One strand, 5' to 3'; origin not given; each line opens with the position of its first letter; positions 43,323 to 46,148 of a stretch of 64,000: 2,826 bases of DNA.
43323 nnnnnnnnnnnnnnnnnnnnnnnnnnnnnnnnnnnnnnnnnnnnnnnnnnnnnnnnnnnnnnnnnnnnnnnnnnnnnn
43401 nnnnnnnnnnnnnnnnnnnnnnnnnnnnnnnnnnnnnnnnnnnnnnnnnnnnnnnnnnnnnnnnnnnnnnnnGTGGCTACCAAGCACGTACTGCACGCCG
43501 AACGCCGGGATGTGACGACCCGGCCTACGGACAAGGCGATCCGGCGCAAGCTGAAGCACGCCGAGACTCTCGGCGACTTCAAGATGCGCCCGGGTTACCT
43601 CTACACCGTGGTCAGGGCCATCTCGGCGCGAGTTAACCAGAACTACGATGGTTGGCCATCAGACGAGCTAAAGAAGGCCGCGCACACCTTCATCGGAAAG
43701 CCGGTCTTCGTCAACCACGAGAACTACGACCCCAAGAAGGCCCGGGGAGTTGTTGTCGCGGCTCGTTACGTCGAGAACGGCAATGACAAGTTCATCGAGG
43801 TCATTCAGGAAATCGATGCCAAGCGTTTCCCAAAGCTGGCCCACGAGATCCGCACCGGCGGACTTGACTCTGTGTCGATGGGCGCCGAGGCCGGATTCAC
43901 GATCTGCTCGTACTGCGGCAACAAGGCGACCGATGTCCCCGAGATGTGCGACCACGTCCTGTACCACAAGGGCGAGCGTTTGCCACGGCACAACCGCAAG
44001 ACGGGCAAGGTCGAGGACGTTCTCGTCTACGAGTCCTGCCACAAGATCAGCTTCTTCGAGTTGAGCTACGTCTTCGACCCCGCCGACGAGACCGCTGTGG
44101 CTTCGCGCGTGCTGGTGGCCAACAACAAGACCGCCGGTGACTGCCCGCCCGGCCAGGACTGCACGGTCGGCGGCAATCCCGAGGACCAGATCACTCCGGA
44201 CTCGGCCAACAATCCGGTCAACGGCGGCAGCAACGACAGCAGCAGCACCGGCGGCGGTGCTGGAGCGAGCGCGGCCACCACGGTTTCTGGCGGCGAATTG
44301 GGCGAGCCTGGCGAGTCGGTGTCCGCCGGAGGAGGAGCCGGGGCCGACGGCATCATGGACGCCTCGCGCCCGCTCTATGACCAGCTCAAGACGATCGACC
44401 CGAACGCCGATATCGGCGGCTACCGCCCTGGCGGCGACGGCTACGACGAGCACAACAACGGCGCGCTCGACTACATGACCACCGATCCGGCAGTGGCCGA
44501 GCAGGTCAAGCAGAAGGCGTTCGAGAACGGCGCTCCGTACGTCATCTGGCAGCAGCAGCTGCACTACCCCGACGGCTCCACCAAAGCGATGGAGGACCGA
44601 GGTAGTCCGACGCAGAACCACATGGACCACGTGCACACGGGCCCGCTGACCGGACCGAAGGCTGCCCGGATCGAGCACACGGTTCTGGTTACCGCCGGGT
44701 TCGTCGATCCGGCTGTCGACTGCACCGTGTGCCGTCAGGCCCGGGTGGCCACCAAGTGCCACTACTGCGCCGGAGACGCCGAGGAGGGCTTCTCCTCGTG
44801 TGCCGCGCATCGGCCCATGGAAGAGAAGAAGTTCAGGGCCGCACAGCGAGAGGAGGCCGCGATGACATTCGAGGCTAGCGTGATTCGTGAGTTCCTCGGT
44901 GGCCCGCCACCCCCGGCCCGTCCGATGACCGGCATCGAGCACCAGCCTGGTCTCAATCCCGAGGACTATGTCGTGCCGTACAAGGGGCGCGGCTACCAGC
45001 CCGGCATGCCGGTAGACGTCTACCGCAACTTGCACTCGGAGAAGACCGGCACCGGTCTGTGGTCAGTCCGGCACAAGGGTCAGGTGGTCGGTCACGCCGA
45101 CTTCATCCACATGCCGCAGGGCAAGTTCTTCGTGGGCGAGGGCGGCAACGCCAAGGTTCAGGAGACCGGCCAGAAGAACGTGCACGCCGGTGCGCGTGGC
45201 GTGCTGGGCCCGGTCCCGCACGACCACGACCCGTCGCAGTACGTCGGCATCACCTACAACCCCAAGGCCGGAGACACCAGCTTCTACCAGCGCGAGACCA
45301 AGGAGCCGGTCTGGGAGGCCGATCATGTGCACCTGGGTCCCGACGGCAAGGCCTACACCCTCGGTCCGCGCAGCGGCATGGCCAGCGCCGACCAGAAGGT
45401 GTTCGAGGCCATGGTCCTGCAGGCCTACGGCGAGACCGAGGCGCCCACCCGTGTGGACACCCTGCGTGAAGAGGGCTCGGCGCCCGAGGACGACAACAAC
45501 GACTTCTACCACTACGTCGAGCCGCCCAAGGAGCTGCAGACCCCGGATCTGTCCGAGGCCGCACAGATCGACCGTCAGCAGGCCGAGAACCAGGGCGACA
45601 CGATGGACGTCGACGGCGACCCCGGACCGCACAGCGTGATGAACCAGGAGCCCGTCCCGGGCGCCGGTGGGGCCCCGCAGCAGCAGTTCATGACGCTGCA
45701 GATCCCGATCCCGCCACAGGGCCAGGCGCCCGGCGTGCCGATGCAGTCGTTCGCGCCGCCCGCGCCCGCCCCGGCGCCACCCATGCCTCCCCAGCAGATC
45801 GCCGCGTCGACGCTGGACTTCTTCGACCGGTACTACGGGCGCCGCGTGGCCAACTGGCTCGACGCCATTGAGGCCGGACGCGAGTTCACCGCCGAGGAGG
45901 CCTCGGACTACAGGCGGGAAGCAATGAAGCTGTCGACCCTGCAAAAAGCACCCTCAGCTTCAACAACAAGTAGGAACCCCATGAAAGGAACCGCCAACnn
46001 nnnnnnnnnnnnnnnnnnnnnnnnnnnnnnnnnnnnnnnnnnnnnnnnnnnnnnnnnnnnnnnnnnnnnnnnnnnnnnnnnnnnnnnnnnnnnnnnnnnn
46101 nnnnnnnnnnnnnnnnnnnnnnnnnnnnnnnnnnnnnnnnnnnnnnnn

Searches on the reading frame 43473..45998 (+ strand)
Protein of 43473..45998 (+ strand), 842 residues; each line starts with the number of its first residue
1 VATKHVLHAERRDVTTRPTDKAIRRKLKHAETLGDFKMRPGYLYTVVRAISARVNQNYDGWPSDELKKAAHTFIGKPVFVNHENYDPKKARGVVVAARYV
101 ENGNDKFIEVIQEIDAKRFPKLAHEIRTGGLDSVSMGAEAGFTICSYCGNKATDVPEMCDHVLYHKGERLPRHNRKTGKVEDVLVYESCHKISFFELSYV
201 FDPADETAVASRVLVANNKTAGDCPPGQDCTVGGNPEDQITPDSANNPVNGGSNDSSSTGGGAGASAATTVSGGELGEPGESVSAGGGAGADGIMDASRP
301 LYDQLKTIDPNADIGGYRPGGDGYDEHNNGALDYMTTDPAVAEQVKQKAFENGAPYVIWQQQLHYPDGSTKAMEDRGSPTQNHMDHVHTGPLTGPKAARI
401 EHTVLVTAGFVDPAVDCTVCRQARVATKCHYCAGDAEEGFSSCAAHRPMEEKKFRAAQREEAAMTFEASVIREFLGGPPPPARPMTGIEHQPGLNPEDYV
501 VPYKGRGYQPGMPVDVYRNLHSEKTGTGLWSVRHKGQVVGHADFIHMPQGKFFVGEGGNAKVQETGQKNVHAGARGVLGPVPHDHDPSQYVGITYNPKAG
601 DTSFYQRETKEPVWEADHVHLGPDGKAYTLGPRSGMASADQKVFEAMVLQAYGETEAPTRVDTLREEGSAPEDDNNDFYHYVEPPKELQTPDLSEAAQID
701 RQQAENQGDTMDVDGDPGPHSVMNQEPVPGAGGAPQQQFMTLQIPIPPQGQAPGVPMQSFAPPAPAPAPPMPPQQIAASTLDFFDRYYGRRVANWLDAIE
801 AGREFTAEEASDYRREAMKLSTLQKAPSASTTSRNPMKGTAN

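Call 76: search_protein_families(library=phrogs, proteins=[window:43473-45998:+], max_evalue=0.01)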
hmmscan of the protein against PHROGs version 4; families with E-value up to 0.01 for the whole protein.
window:43473-45998:+ (842 aa): 9 families
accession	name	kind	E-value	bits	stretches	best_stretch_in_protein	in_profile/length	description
phrog_2774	-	unknown function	0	1665.7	2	218-842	261-865/1263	-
phrog_586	-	unknown function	2.1e-21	77.1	1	510-628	4-121/122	-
phrog_18299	-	head and packaging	5.4e-19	69.4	1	61-211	101-249/257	head maturation protease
phrog_6090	-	tail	1.4e-16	60.4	1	273-389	1174-1304/1853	tail length tape measure protein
phrog_9228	-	tail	6.1e-11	42.3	1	262-395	873-1022/1425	tail length tape measure protein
phrog_16241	-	lysis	1.6e-06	28.9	1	297-394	21-126/290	endolysin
phrog_4197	-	tail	0.00028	19.7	1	309-392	1234-1334/1783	tail length tape measure protein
phrog_27806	-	other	0.00041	19.8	1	53-199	437-575/798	DNA methyltransferase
phrog_815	-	unknown function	0.0083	16.3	0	219-335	223-334/420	-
